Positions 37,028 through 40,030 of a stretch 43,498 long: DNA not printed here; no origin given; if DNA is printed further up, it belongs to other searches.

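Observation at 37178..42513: Type III-like R-M cassette 2 with an embedded Rx4H (HEPN-like) gene: Mod - small protein - Res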

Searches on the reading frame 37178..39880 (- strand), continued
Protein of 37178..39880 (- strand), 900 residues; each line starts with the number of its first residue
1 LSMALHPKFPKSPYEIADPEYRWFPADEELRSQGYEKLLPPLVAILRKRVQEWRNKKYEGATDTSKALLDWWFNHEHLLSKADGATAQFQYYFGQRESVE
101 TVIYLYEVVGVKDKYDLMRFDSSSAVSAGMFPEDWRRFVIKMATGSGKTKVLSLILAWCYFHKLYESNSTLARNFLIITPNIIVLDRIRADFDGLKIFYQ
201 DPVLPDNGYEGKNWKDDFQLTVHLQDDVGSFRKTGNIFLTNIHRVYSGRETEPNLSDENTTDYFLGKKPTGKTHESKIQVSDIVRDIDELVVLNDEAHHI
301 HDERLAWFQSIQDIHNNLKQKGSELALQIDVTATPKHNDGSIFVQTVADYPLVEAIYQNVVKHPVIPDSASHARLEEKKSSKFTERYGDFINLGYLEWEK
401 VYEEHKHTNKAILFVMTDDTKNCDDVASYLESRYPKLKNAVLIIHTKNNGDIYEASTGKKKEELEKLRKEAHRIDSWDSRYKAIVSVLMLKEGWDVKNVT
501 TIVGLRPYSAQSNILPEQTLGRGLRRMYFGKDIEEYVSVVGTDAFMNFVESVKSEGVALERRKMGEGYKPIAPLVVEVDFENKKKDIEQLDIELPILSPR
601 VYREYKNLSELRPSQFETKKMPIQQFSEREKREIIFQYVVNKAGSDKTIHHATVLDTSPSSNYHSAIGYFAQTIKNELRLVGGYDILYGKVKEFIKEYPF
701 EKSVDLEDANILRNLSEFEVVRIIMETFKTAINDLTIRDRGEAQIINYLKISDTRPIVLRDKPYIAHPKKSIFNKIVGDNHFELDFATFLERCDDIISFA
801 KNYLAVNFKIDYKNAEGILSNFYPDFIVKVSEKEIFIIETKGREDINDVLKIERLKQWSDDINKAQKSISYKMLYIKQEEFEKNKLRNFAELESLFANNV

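Call 57: search_protein_families(library=pfam, proteins=[L080:7429-8001:+, L055:1026-1613:+, L080:6056-7444:+, L107:6159-7544:+, L107:7555-7977:+, L031:3691-5412:+, L038:6330-8000:+, L075:1691-2371:+, L075:2416-3120:+], max_evalue=0.1)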
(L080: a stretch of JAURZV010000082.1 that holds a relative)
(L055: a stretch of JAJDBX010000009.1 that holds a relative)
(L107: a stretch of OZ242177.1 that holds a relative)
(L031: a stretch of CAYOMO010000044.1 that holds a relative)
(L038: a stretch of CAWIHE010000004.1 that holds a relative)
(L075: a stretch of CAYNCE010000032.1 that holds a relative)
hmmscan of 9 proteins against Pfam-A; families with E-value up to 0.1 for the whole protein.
L080:7429-8001:+ (190 aa): 0 families

L055:1026-1613:+ (195 aa): 12 families
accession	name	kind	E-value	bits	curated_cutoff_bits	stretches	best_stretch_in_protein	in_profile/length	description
PF06414.18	Zeta_toxin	-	5.7e-07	29.6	22.3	1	53-136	77-163/199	Zeta toxin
PF13671.12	AAA_33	-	0.00031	21.5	27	1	8-127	3-128/143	AAA domain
PF13481.12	AAA_25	-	0.0012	18.9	27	1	6-35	35-64/195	AAA domain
PF13304.12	AAA_21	-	0.0027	18.2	27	1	7-175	2-188/304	AAA domain, putative AbiEii toxin, Type IV TA system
PF13476.12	AAA_23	-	0.0052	17.9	27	1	6-20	21-35/201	AAA domain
PF13401.12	AAA_22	-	0.017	15.8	27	1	5-43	6-45/130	AAA domain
PF00005.33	ABC_tran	-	0.018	16.1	25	0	6-21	13-28/137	ABC transporter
PF02463.25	SMC_N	-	0.021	14.7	40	1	4-40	24-65/220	RecF/RecN/SMC N terminal domain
PF06745.19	ATPase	-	0.027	14.3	26.6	0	6-26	21-41/231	KaiC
PF13555.12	AAA_29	-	0.054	13.7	27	0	7-27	25-47/61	P-loop containing region of AAA domain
PF13479.12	AAA_24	-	0.06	13.6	27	1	7-24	5-22/195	AAA domain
PF20720.3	nSTAND3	-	0.092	12.9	27.2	0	6-30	19-43/155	Novel STAND NTPase 3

L080:6056-7444:+ (462 aa): 4 families
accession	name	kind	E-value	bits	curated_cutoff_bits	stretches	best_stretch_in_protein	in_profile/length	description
PF13175.12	AAA_15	-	3.2e-30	106.5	32.1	2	183-367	238-374/374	AAA ATPase domain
PF13304.12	AAA_21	-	4.3e-19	70.1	27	1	220-367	165-303/304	AAA domain, putative AbiEii toxin, Type IV TA system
PF13476.12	AAA_23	-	0.00027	22.1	27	1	2-232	1-176/201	AAA domain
PF02463.25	SMC_N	-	0.0048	16.8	40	1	20-378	25-213/220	RecF/RecN/SMC N terminal domain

L107:6159-7544:+ (461 aa): 6 families
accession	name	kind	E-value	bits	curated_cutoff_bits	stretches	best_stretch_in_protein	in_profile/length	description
PF13175.12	AAA_15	-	1.3e-18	68.3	32.1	2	281-398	266-374/374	AAA ATPase domain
PF13304.12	AAA_21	-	2.4e-13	51.2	27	2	326-399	232-304/304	AAA domain, putative AbiEii toxin, Type IV TA system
PF13476.12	AAA_23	-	0.00012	23.2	27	1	8-100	3-85/201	AAA domain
PF13555.12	AAA_29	-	0.0068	16.6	27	1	15-47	12-45/61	P-loop containing region of AAA domain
PF02463.25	SMC_N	-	0.015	15.2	40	1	4-49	2-50/220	RecF/RecN/SMC N terminal domain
PF13514.12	AAA_27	-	0.073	13.1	22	0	24-72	26-72/206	AAA domain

L107:7555-7977:+ (140 aa): 1 family
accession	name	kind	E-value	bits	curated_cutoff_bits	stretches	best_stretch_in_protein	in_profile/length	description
PF01850.27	PIN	-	0.053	14.6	23.6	0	69-108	74-112/120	PIN domain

L031:3691-5412:+ (573 aa): 16 families
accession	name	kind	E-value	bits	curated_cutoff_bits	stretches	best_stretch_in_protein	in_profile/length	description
PF13304.12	AAA_21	-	4.1e-20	73.5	27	1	23-361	1-303/304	AAA domain, putative AbiEii toxin, Type IV TA system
PF02463.25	SMC_N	-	4.4e-11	43.1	40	1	21-373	24-213/220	RecF/RecN/SMC N terminal domain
PF13401.12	AAA_22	-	4.5e-09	37.1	27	2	254-354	33-121/130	AAA domain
PF13175.12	AAA_15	-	6.4e-09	36.3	32.1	1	77-359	203-372/374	AAA ATPase domain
PF00005.33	ABC_tran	-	2e-05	25.6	25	1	23-53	13-41/137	ABC transporter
PF07693.20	KAP_NTPase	-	2.2e-05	24.3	20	0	302-355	138-190/293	KAP family P-loop domain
PF00004.35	AAA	-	0.00033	21.5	21.2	0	298-360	35-113/131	ATPase family associated with various cellular activities (AAA)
PF13238.12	AAA_18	-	0.0015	19.4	29.4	1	24-93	1-68/128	AAA domain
PF13555.12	AAA_29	-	0.0043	17.2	27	1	22-42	23-43/61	P-loop containing region of AAA domain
PF13191.12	AAA_16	-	0.016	16.2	32.6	1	21-46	24-49/167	AAA ATPase domain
PF13521.12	AAA_28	-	0.026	15.2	27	1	24-45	2-24/164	AAA domain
PF10280.14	Med11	-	0.029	15.2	26.9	1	89-169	36-97/120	Mediator complex protein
PF00308.24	Bac_DnaA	-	0.051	14.2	23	0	22-64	35-75/162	Bacterial DnaA ATPAse domain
PF11398.14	DUF2813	-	0.069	12.9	21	0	18-76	19-72/372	Protein of unknown function (DUF2813)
PF07728.20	AAA_5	-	0.071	13.5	22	0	24-80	2-45/139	AAA domain (dynein-related subfamily)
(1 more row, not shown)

L038:6330-8000:+ (556 aa): 3 families
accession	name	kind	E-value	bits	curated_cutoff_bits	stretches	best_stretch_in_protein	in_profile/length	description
PF13175.12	AAA_15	-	4.3e-24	86.3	32.1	2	216-313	277-374/374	AAA ATPase domain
PF13304.12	AAA_21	-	3.6e-21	77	27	1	244-314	233-304/304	AAA domain, putative AbiEii toxin, Type IV TA system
PF13476.12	AAA_23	-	5.6e-07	30.8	27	1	5-108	2-80/201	AAA domain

L075:1691-2371:+ (226 aa): 1 family
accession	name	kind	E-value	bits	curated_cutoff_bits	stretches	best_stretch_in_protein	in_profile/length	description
PF14265.11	DUF4355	-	0.049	14.3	25.4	1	51-102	70-121/124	Capsid assembly scaffolding protein Gp46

L075:2416-3120:+ (234 aa): 2 families
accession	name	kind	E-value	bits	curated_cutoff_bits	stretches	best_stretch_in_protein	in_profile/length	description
PF12686.12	DUF3800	-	2.3e-14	54.8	21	1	7-187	1-148/149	Protein of unknown function (DUF3800)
PF14381.12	EDR1_CTR1_ARMC3_pept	-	0.097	12.9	27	0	102-213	18-134/203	EDR1/CTR1/ARMC3, peptidase-like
